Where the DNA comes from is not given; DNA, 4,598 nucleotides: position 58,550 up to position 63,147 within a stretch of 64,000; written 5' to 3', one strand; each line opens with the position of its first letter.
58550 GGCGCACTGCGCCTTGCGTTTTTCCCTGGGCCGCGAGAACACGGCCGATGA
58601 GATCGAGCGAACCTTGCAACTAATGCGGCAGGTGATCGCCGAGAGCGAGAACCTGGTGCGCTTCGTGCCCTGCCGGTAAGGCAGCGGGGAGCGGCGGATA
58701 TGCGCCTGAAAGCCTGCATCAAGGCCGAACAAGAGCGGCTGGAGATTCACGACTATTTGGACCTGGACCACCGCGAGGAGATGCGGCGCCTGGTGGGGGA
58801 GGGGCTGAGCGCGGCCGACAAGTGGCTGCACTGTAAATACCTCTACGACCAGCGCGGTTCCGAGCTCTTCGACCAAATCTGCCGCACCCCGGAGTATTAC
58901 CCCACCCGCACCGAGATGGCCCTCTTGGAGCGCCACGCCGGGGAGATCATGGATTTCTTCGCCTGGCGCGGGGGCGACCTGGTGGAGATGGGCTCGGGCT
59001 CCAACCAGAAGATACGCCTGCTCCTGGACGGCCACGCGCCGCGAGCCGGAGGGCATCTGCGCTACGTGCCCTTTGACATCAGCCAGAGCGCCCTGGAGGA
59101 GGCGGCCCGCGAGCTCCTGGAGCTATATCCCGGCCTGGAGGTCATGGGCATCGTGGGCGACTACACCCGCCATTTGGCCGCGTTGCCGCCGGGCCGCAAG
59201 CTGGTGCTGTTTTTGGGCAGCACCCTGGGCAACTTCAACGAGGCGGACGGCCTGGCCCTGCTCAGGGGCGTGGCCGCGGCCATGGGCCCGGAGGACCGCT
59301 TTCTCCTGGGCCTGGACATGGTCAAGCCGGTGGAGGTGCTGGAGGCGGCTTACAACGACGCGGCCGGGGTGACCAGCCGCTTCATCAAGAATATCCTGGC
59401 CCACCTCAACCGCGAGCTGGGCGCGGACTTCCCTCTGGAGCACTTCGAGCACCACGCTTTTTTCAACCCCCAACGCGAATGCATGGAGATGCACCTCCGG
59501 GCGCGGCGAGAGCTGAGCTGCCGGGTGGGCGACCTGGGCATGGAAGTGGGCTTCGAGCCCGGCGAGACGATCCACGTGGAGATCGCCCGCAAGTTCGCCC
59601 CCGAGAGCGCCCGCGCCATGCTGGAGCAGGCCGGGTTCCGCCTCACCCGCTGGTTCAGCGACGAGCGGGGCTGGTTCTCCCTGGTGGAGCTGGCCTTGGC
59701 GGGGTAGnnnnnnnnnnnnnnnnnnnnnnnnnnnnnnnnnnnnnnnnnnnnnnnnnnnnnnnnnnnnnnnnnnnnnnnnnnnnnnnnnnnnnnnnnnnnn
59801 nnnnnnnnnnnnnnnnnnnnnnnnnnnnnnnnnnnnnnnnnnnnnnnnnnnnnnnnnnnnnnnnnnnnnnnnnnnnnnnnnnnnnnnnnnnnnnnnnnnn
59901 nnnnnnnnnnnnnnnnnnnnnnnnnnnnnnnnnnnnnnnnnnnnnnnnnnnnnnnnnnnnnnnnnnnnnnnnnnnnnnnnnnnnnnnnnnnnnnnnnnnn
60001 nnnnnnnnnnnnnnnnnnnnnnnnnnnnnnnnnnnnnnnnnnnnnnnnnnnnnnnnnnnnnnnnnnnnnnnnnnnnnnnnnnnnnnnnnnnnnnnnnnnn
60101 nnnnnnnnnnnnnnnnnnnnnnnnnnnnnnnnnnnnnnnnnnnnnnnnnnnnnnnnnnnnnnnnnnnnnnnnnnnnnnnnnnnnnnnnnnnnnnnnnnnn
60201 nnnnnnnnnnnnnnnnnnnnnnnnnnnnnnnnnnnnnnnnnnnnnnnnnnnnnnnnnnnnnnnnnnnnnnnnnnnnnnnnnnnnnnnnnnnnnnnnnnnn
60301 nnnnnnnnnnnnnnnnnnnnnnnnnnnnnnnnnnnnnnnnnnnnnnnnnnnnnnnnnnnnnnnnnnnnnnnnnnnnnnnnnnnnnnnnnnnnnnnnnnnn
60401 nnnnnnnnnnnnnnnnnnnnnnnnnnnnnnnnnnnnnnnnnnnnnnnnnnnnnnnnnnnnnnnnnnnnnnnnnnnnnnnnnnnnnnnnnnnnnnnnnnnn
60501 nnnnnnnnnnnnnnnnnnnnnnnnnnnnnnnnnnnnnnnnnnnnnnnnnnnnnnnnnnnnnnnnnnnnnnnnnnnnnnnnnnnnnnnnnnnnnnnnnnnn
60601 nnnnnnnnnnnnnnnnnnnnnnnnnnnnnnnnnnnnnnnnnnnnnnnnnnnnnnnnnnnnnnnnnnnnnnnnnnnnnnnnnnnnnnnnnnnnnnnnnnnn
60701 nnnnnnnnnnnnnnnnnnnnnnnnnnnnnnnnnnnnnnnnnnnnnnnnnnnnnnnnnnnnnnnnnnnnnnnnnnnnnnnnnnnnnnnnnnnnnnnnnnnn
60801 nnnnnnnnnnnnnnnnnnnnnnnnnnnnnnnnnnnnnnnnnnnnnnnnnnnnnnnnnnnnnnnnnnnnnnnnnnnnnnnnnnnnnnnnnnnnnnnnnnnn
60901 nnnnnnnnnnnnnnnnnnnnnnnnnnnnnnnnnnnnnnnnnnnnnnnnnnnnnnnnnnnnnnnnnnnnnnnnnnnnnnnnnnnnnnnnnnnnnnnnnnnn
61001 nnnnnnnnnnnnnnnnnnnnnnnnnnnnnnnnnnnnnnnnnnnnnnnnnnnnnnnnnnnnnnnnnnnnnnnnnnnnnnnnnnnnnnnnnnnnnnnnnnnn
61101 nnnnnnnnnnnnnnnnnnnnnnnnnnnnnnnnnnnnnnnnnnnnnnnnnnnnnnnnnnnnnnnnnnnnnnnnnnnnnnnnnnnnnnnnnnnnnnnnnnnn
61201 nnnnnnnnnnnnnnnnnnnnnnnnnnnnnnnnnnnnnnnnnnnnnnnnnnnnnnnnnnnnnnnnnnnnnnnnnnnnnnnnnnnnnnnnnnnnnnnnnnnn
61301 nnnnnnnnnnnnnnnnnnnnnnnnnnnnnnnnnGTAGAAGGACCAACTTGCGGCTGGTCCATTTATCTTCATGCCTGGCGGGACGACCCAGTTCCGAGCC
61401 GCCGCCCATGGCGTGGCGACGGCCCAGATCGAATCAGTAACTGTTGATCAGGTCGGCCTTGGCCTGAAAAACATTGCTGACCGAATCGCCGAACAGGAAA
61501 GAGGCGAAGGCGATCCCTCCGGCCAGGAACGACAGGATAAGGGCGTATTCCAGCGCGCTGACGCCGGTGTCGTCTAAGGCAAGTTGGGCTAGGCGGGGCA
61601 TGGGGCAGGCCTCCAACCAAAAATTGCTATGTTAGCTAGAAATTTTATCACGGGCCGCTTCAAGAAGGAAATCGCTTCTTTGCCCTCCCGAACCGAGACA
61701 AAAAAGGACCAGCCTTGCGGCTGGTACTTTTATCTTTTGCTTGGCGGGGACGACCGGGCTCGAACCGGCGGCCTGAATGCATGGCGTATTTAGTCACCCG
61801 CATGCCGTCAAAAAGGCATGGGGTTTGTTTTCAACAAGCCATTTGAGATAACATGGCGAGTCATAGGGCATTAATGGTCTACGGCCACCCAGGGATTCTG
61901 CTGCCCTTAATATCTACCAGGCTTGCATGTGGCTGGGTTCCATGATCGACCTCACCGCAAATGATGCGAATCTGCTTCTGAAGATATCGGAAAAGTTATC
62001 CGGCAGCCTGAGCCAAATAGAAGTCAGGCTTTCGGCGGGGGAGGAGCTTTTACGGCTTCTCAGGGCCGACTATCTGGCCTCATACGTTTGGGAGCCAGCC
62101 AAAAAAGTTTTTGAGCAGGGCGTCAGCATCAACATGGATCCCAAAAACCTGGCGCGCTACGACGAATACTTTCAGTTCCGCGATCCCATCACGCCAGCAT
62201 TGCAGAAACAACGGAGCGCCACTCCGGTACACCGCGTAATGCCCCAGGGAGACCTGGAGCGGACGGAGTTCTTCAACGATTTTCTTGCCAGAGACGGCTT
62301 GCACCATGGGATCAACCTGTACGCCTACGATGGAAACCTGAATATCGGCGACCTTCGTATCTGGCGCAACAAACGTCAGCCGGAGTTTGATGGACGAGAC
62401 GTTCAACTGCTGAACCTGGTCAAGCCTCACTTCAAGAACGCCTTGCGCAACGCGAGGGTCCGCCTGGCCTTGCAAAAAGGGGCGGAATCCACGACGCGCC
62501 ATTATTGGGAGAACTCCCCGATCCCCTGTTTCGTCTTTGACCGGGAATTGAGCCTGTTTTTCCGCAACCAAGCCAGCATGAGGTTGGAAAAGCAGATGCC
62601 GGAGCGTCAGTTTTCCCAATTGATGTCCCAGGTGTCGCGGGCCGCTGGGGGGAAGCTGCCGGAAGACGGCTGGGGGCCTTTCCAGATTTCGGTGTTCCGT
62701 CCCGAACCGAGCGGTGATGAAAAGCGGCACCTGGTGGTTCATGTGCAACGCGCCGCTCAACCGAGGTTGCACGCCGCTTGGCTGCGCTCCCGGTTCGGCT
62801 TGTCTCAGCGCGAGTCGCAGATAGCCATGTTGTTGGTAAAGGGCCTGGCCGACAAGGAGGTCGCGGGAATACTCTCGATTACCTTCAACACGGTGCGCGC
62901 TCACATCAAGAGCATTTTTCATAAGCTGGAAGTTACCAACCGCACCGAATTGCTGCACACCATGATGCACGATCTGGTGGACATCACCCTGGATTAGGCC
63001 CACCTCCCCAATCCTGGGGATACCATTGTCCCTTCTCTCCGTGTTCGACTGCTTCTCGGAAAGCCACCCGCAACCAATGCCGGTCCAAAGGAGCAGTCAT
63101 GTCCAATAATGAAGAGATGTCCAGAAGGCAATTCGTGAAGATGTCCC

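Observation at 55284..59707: Molybdopterin oxidoreductase fused to a NifS-type cysteine desulfurase, followed by an EgtD methyltransferase: an anaerobic metallopterin-dependent ergothioneine pathway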

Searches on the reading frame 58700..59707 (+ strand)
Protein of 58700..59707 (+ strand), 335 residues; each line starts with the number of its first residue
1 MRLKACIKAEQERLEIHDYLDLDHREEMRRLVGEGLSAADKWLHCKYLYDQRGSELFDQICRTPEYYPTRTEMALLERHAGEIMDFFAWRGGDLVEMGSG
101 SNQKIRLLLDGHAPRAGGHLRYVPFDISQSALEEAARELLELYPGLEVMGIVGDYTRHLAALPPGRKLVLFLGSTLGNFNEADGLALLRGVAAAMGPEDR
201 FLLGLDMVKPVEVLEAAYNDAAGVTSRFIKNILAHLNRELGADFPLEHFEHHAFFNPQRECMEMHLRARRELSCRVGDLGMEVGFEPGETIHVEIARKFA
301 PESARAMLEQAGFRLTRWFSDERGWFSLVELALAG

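Call 6: search_protein_families(library=pfam, proteins=[window:58700-59707:+])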
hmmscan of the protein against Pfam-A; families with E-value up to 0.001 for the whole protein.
window:58700-59707:+ (335 aa): 1 family
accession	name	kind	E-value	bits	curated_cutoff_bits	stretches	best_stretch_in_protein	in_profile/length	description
PF10017.15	Methyltransf_33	-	7.5e-108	360.6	23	1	29-331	2-302/304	Histidine-specific methyltransferase, SAM-dependent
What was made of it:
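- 58700..59707 (+): egtD: L-histidine N-alpha-methyltransferase, 335 aa. PF10017 matches at E 7.5e-108 (call 6).
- Checked: ORF 58700..59707 (+), 335 aa, matches Methyltransf_33 at E 7.5e-108 (call 6).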

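Call 7: search_protein_families(library=ncbifam, proteins=[window:58700-59707:+])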
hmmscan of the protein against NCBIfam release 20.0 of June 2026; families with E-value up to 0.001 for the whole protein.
window:58700-59707:+ (335 aa): 2 families
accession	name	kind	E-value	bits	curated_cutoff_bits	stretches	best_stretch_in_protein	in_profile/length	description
TIGR03438.1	egtD_ergothio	equivalog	1.2e-103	346.4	290.9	1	28-329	2-299/301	L-histidine N(alpha)-methyltransferase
TIGR03439.1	methyl_EasF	subfamily_domain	7.8e-48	163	205.55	1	24-325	9-316/321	EasF family methyltransferase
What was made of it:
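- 58700..59707 (+): TIGR03438 scores 346.4 bits, above the 290.9 cutoff (call 7).
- On EgtD (L-histidine N-alpha-methyltransferase, TIGR03438): 346.4 bits against a cutoff of 290.9 (call 7).
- Checked: It matches TIGR03438 egtD at 346.4 bits, above the 290.9 cutoff (call 7).
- TIGR03438 passes its equivalog cutoff (call 7).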

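Call 29: search_solved_structures(query=window:58700-59704:+, max_evalue=0.00001, show_alignments=1)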
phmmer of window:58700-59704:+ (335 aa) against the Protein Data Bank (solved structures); distinct sequences matched with E-value up to 0.00001: 6.
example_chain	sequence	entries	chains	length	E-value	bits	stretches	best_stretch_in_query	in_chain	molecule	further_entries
4uy5_A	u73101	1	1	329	4.6e-75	256.2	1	15-328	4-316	HISTIDINE-SPECIFIC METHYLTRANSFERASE EGTD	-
4uy6_A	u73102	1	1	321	4.9e-75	256.1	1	15-328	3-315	HISTIDINE-SPECIFIC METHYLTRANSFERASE EGTD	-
4uy7_A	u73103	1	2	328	5e-75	256.1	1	15-328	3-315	HISTIDINE-SPECIFIC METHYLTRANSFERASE EGTD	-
4pim_A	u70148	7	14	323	1e-74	255.1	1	14-328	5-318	Histidine-specific methyltransferase EgtD | Histidine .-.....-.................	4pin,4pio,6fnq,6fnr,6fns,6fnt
4pip_A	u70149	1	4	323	2.4e-73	250.6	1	14-328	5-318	Histidine-specific methyltransferase EgtD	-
7scf_A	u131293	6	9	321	2.7e-70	240.5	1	27-328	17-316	Histidine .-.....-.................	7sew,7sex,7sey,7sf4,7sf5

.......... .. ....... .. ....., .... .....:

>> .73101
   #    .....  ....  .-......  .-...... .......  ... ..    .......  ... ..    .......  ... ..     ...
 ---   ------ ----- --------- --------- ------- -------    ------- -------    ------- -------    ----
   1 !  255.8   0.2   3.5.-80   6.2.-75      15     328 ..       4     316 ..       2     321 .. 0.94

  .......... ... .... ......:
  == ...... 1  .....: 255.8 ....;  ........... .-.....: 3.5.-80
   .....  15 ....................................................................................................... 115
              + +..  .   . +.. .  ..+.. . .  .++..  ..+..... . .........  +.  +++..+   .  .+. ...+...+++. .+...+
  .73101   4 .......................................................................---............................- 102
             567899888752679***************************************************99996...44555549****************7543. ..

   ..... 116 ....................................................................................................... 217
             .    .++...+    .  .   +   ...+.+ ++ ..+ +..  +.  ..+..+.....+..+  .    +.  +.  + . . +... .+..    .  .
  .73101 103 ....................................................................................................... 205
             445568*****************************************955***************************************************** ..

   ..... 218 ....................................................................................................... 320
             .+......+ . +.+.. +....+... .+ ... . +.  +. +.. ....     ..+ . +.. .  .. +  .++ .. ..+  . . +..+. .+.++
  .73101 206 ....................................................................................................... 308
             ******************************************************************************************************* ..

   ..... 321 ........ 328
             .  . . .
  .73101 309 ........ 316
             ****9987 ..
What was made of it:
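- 58700..59707 (+): PDB EgtD 4uy5/4pim matches at E ~5e-75 (call 29).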

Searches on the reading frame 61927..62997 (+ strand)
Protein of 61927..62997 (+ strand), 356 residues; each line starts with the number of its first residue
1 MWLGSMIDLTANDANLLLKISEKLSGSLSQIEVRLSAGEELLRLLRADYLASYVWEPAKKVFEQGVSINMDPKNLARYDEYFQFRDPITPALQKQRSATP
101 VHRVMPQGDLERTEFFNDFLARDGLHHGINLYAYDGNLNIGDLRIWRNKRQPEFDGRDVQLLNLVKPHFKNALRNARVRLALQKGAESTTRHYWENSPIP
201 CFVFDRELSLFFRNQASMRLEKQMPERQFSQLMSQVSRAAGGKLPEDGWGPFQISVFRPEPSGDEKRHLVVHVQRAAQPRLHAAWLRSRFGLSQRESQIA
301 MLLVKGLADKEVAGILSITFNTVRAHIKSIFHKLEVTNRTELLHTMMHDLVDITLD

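Call 20: search_protein_families(library=pfam, proteins=[window:61927-62997:+], max_evalue=0.00001)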
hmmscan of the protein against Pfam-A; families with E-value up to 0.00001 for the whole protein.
window:61927-62997:+ (356 aa): 1 family
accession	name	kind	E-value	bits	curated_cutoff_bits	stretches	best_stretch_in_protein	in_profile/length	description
PF00196.25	GerE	-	1.2e-14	54.1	23.5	1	292-344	3-55/57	Bacterial regulatory proteins, luxR family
